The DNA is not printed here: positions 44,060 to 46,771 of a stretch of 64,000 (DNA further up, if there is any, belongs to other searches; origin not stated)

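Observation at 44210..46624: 804-aa Zn-ribbon/coiled-coil protein ending in a KaiC/RecA-like domain with a GKE Walker A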

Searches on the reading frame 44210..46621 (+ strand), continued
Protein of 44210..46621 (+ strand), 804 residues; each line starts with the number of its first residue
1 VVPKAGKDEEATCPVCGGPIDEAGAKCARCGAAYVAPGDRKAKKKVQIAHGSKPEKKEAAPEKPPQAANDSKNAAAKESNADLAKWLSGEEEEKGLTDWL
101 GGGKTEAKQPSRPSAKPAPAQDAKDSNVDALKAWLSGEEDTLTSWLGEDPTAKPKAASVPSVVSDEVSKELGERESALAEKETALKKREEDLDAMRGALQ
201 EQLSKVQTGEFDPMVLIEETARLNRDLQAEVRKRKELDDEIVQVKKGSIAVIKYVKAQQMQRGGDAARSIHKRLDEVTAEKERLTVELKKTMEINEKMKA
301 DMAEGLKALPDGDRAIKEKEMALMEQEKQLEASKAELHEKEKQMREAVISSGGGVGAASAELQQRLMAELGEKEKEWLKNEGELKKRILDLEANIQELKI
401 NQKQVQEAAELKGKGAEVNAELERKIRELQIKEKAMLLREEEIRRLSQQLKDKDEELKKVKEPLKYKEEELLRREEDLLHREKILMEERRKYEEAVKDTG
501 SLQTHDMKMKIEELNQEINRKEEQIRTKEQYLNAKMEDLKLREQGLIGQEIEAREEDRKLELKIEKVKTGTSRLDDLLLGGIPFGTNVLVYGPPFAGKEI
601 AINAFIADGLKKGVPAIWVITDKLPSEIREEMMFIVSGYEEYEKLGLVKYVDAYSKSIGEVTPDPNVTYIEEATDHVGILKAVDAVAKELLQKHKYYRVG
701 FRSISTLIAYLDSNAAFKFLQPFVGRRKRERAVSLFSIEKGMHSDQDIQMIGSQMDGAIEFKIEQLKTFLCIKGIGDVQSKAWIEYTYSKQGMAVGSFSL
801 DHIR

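Call 8: find_homologous_proteins(query=window:44210-46621:+, max_evalue=0.00001)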
Query window:44210-46621:+ (804 aa): 265 proteins with E <= 0.00001 among 8000 candidates; the best 120 are listed.
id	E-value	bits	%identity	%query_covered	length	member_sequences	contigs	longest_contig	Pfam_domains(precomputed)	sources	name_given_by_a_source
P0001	0.0e+0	1718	100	100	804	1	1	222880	PF06745.20,PF23365.2,PF24336.2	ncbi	ncbi:MAG: ATPase domain-containing protein [Methanobacteriota archaeon]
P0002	0.0e+0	1567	89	100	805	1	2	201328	PF06745.20,PF24336.2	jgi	jgi:KaiC/GvpD/RAD55 family RecA-like ATPase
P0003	0.0e+0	1469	86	100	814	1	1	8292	PF06745.20,PF23365.2,PF24336.2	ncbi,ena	-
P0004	0.0e+0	1431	84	100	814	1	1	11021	PF06745.20,PF23365.2,PF24336.2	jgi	jgi:KaiC/GvpD/RAD55 family RecA-like ATPase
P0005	0.0e+0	1281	75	100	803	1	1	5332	PF06745.20,PF23365.2,PF24336.2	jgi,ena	-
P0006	5.1e-293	993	64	92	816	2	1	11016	PF06745.20,PF23365.2,PF14520.13,PF24336.2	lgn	-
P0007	1.4e-292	991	59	100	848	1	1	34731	PF12826.14,PF06745.20,PF23365.2,PF14520.13,PF00633.30,PF24336.2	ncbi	ncbi:MAG: ATPase domain-containing protein [Candidatus Thermoplasmatota archaeon]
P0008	1.4e-268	912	56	99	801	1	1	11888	PF06745.20,PF24336.2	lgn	-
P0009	4.3e-268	910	56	99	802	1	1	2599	PF06745.20,PF23365.2,PF24336.2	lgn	-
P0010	5.5e-266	903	55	100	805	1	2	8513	PF06745.20,PF23365.2,PF24336.2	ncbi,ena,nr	ncbi:MAG: hypothetical protein KAR56_02045 [Thermoplasmata archaeon]|nr:hypothetical protein [Thermo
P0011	7.0e-266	903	59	90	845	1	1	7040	PF06745.20,PF23365.2,PF24336.2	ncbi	-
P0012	1.3e-265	902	57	99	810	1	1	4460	PF06745.20,PF23365.2,PF24336.2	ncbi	-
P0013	1.6e-265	902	54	99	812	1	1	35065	PF06745.20,PF23365.2,PF24336.2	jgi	-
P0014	6.8e-265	900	55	99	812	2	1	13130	PF06745.20,PF23365.2,PF24336.2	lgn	-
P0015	2.9e-264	898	55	99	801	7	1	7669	PF06745.20,PF23365.2,PF24336.2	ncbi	-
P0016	3.5e-263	894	58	93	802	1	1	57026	PF06745.20,PF23365.2,PF24336.2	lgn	-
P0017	1.0e-261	889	57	94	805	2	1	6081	PF06745.20,PF23365.2,PF24336.2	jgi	-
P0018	9.2e-261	886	58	91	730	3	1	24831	PF06745.20,PF23365.2,PF24336.2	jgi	jgi:KaiC/GvpD/RAD55 family RecA-like ATPase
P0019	2.4e-260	885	56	93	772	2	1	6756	PF06745.20,PF23365.2,PF24336.2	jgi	jgi:KaiC/GvpD/RAD55 family RecA-like ATPase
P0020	3.1e-258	878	55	99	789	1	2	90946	PF06745.20,PF23365.2,PF24336.2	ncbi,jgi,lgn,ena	-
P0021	2.4e-257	875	56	93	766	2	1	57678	PF06745.20,PF23365.2,PF24336.2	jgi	-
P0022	9.3e-255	866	57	91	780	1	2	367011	PF06745.20,PF23365.2,PF24336.2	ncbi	-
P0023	7.0e-254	863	53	100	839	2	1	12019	PF06745.20,PF24336.2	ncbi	-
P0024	1.0e-253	863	56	95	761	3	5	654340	PF06745.20,PF23365.2,PF24336.2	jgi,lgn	jgi:KaiC/GvpD/RAD55 family RecA-like ATPase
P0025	2.7e-253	861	58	91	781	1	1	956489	PF06745.20,PF23365.2,PF24336.2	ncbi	-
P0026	1.5e-252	859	56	94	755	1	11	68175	PF06745.20,PF23365.2,PF24336.2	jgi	jgi:KaiC/GvpD/RAD55 family RecA-like ATPase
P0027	2.0e-251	855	57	90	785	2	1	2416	PF06745.20,PF23365.2,PF24336.2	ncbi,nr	ncbi:MAG: hypothetical protein KAX31_06605, partial [Thermoplasmata archaeon]|nr:hypothetical protei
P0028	5.0e-250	851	59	86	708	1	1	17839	PF06745.20,PF23365.2,PF24336.2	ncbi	ncbi:MAG: ATPase domain-containing protein [Thermoplasmata archaeon]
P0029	1.0e-249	849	56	96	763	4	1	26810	PF06745.20,PF23365.2,PF24336.2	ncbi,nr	ncbi:MAG: ATPase domain-containing protein [Thermoplasmata archaeon]|nr:ATPase domain-containing pro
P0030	3.3e-248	844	55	94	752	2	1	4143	PF06745.20,PF23365.2,PF24336.2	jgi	-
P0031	3.0e-245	835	56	92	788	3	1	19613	PF06745.20,PF23365.2,PF24336.2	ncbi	-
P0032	3.8e-245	834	54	96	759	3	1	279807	PF06745.20,PF23365.2,PF24336.2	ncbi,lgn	-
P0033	7.8e-244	830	54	95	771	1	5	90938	PF06745.20,PF23365.2,PF24336.2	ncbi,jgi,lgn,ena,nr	ncbi:MAG: hypothetical protein KKH41_03680 [Candidatus Thermoplasmatota archaeon]|nr:hypothetical pr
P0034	1.3e-242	826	59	84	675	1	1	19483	PF06745.20,PF23365.2,PF24336.2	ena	-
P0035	2.0e-242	825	58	86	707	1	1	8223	PF06745.20,PF23365.2,PF24336.2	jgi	jgi:KaiC/GvpD/RAD55 family RecA-like ATPase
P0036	1.6e-239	816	57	87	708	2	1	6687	PF06745.20,PF23365.2,PF24336.2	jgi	jgi:KaiC/GvpD/RAD55 family RecA-like ATPase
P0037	1.3e-233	796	55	91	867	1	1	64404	PF12826.14,PF06745.20,PF10391.16,PF23365.2,PF14520.13,PF05625.18,PF00633.30,PF24336.2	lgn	-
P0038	1.4e-232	793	56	90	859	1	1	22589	PF12826.14,PF06745.20,PF10391.16,PF14520.13,PF05625.18,PF24336.2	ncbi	ncbi:MAG: ATPase domain-containing protein [Thermoplasmata archaeon]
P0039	9.1e-231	787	51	99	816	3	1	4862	PF06745.20,PF23365.2,PF24336.2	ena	-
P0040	2.0e-228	779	51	100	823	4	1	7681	PF06745.20,PF23365.2,PF27881.1,PF24336.2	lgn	-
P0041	3.3e-228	778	49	99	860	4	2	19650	PF12826.14,PF06745.20,PF10391.16,PF14520.13,PF00633.30,PF24336.2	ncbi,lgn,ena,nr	ncbi:MAG: hypothetical protein KAW84_01450 [Thermoplasmata archaeon]|nr:hypothetical protein [Thermo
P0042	6.8e-228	777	51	100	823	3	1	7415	PF06745.20,PF23365.2,PF24336.2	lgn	-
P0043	1.6e-226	773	52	99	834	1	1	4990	PF06745.20,PF24336.2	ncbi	-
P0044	2.3e-225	769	50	100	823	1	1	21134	PF06745.20,PF24336.2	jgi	jgi:KaiC/GvpD/RAD55 family RecA-like ATPase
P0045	4.2e-225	768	49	99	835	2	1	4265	PF06745.20,PF14520.13,PF24336.2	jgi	-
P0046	4.5e-225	768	54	92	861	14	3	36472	PF12826.14,PF06745.20,PF10391.16,PF14520.13,PF00633.30,PF24336.2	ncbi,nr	ncbi:MAG: hypothetical protein LN415_04760 [Candidatus Thermoplasmatota archaeon]|nr:hypothetical pr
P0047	8.1e-224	764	51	98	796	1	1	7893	PF06745.20,PF23365.2,PF24336.2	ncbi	-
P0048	3.3e-223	762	52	92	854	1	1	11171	PF12826.14,PF06745.20,PF23365.2,PF14520.13,PF24336.2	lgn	-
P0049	3.4e-223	762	60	76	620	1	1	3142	PF06745.20,PF23365.2,PF24336.2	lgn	-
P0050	3.6e-223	762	49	99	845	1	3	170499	PF06745.20,PF24336.2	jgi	jgi:KaiC/GvpD/RAD55 family RecA-like ATPase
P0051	5.7e-223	761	56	84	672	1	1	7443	PF06745.20,PF23365.2,PF05625.18,PF24336.2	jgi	jgi:KaiC/GvpD/RAD55 family RecA-like ATPase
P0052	7.0e-223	761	49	99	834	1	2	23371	PF06745.20,PF14520.13,PF24336.2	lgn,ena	-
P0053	9.9e-223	760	48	99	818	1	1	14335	PF06745.20,PF24336.2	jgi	jgi:KaiC/GvpD/RAD55 family RecA-like ATPase/ribosomal protein L40E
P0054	1.0e-222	760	49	99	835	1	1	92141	PF06745.20,PF14520.13,PF24336.2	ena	-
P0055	1.1e-222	760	49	99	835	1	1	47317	PF06745.20,PF14520.13,PF24336.2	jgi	-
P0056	1.6e-222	760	50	99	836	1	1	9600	PF06745.20,PF14520.13,PF24336.2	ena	-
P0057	5.4e-222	758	49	99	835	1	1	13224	PF06745.20,PF14520.13,PF24336.2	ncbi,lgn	-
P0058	7.4e-222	757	49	100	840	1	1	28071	PF12826.14,PF06745.20,PF23365.2,PF14520.13,PF05625.18,PF00633.30,PF24336.2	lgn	-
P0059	2.4e-221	756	49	100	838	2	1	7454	PF06745.20,PF10391.16,PF14520.13,PF24336.2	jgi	-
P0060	5.1e-221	755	49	99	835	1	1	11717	PF06745.20,PF14520.13,PF24336.2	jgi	jgi:KaiC/GvpD/RAD55 family RecA-like ATPase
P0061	5.9e-221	754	53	91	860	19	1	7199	PF12826.14,PF06745.20,PF10391.16,PF14520.13,PF00633.30,PF24336.2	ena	-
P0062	6.4e-221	754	49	99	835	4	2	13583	PF06745.20,PF14520.13,PF24336.2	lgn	-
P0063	9.2e-221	754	51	92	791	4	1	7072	PF12826.14,PF06745.20,PF23365.2,PF14520.13,PF24336.2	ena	-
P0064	1.6e-220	753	49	99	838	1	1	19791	PF06745.20,PF10391.16,PF14520.13,PF24336.2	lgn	-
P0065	4.9e-220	751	49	99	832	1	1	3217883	PF06745.20,PF23365.2,PF24336.2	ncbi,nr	ncbi:MAG: hypothetical protein JSV56_08080 [Methanomassiliicoccales archaeon]|nr:MAG: hypothetical p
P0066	5.0e-219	748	48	100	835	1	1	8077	PF06745.20,PF14520.13,PF24336.2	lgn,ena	-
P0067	5.2e-219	748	48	100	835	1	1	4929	PF06745.20,PF14520.13,PF24336.2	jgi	-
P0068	7.4e-219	747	48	100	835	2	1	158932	PF06745.20,PF14520.13,PF24336.2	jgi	jgi:KaiC/GvpD/RAD55 family RecA-like ATPase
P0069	1.6e-218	746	50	99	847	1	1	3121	PF06745.20,PF24336.2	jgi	-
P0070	1.8e-218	746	48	99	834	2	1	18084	PF06745.20,PF10391.16,PF23365.2,PF14520.13,PF24336.2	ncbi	-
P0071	2.1e-218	746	52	92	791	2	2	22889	PF06745.20,PF23365.2,PF14520.13,PF24336.2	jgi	-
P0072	1.6e-217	743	50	92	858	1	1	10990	PF06745.20,PF14520.13,PF00633.30,PF24336.2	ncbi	-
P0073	1.9e-217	743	48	99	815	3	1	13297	PF06745.20,PF24336.2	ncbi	-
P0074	4.6e-217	742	48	99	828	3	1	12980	PF12826.14,PF06745.20,PF10391.16,PF23365.2,PF14520.13,PF05625.18,PF00633.30,PF24336.2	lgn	-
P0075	2.6e-216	739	51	91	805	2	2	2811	PF06745.20,PF14520.13,PF24336.2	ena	-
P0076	1.3e-215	737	51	98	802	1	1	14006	PF06745.20,PF23365.2,PF24336.2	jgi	jgi:KaiC/GvpD/RAD55 family RecA-like ATPase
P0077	4.5e-215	735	49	99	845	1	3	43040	PF06745.20,PF24336.2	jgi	jgi:KaiC/GvpD/RAD55 family RecA-like ATPase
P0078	6.2e-215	734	47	100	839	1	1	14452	PF12826.14,PF06745.20,PF10391.16,PF23365.2,PF14520.13,PF00633.30,PF24336.2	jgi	jgi:KaiC/GvpD/RAD55 family RecA-like ATPase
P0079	5.6e-213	728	47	99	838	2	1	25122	PF12826.14,PF06745.20,PF10391.16,PF14520.13,PF00633.30,PF24336.2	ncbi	-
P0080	6.4e-213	728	49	99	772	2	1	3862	PF06745.20,PF24336.2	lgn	-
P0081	4.0e-210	719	49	99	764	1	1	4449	PF06745.20,PF23365.2,PF24336.2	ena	-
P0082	6.3e-210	718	49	99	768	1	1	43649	PF06745.20,PF24336.2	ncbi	-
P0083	7.0e-210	718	48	100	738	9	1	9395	PF06745.20,PF23365.2,PF24336.2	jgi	-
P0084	1.1e-209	717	48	99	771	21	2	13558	PF06745.20,PF24336.2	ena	-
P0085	3.3e-209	716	48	99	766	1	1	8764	PF06745.20,PF24336.2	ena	-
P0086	3.9e-209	715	50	90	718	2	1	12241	PF06745.20,PF24336.2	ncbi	-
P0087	1.6e-208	713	48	99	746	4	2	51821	PF06745.20,PF23365.2,PF24336.2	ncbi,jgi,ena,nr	ncbi:MAG TPA: ATPase domain-containing protein [Thermoplasmata archaeon]|nr:ATPase domain-containing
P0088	2.4e-208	713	48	99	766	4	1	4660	PF06745.20,PF24336.2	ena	-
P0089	4.6e-208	712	49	99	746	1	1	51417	PF06745.20,PF23365.2,PF24336.2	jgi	jgi:KaiC/GvpD/RAD55 family RecA-like ATPase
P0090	5.2e-208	712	48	99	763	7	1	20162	PF06745.20,PF24336.2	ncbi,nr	ncbi:MAG: hypothetical protein E6K17_07755 [Methanobacteriota archaeon]|nr:MAG: hypothetical protein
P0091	7.5e-208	711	52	90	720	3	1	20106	PF06745.20,PF23365.2,PF24336.2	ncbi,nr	ncbi:MAG: hypothetical protein A3K68_04535 [Euryarchaeota archaeon RBG_16_68_13]|nr:MAG: hypothetica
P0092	9.5e-208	711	47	99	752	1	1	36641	PF06745.20,PF24336.2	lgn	-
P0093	1.2e-206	707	48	99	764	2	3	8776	PF06745.20,PF24336.2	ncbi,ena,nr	ncbi:MAG TPA: ATPase domain-containing protein [Thermoplasmata archaeon]|nr:ATPase domain-containing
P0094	1.9e-206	706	65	63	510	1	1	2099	PF06745.20,PF23365.2,PF24336.2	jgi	jgi:KaiC/GvpD/RAD55 family RecA-like ATPase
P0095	9.0e-206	704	46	98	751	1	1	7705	PF06745.20,PF23365.2,PF24336.2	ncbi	-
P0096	3.7e-205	702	48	99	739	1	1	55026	PF06745.20,PF23365.2,PF24336.2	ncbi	-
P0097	4.3e-205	702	48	99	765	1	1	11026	PF06745.20,PF24336.2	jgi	jgi:KaiC/GvpD/RAD55 family RecA-like ATPase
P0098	1.3e-204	700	47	99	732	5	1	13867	PF06745.20,PF23365.2,PF24336.2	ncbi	-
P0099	1.6e-204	700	46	99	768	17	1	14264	PF06745.20,PF23365.2,PF24336.2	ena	-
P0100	1.7e-204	700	48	99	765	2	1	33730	PF06745.20,PF24336.2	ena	-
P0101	3.1e-204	699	48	99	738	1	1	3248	PF06745.20,PF23365.2,PF24336.2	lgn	-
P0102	1.7e-203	697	47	99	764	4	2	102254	PF06745.20,PF24336.2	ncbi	-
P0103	1.9e-203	696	48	99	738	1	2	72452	PF06745.20,PF23365.2,PF24336.2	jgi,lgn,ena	-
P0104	3.2e-203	696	47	99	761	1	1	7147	PF06745.20,PF24336.2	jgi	jgi:KaiC/GvpD/RAD55 family RecA-like ATPase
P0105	4.1e-203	695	49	93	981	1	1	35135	PF06745.20,PF23365.2,PF14520.13,PF24336.2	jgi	-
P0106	4.5e-203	695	49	90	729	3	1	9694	PF06745.20,PF24336.2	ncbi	ncbi:MAG: hypothetical protein E6K13_00005, partial [Methanobacteriota archaeon]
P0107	7.0e-203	695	48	99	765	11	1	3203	PF06745.20,PF24336.2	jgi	-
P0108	9.2e-203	694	45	99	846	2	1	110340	PF12826.14,PF06745.20,PF23365.2,PF14520.13,PF00633.30,PF24336.2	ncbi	-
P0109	1.5e-202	694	48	99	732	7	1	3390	PF06745.20,PF23365.2,PF24336.2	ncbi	ncbi:MAG TPA: ATPase domain-containing protein [Thermoplasmata archaeon]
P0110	2.1e-202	693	46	99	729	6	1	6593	PF06745.20,PF05625.18,PF24336.2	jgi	-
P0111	2.3e-202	693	50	91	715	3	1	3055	PF06745.20,PF23365.2,PF24336.2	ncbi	-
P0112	5.5e-202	692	47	99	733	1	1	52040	PF06745.20,PF24336.2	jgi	jgi:KaiC/GvpD/RAD55 family RecA-like ATPase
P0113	2.3e-201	690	46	99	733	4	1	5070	PF06745.20,PF23365.2,PF24336.2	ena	-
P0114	2.6e-201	689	47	100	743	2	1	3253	PF06745.20,PF23365.2,PF24336.2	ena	-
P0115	2.7e-201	689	48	90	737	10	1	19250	PF06745.20,PF23365.2,PF24336.2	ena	-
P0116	3.6e-201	689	50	85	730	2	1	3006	PF06745.20,PF23365.2,PF24336.2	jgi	-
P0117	2.0e-200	687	46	99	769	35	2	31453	PF06745.20,PF24336.2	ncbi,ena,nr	ncbi:MAG TPA: ATPase domain-containing protein [Thermoplasmata archaeon]|nr:ATPase domain-containing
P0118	3.4e-200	686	47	99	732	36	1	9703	PF06745.20,PF23365.2,PF24336.2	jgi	-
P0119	1.2e-199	684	46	99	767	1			PF06745.20,PF24336.2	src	-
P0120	1.2e-199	684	46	99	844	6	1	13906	PF12826.14,PF06745.20,PF14520.13,PF00633.30,PF24336.2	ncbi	-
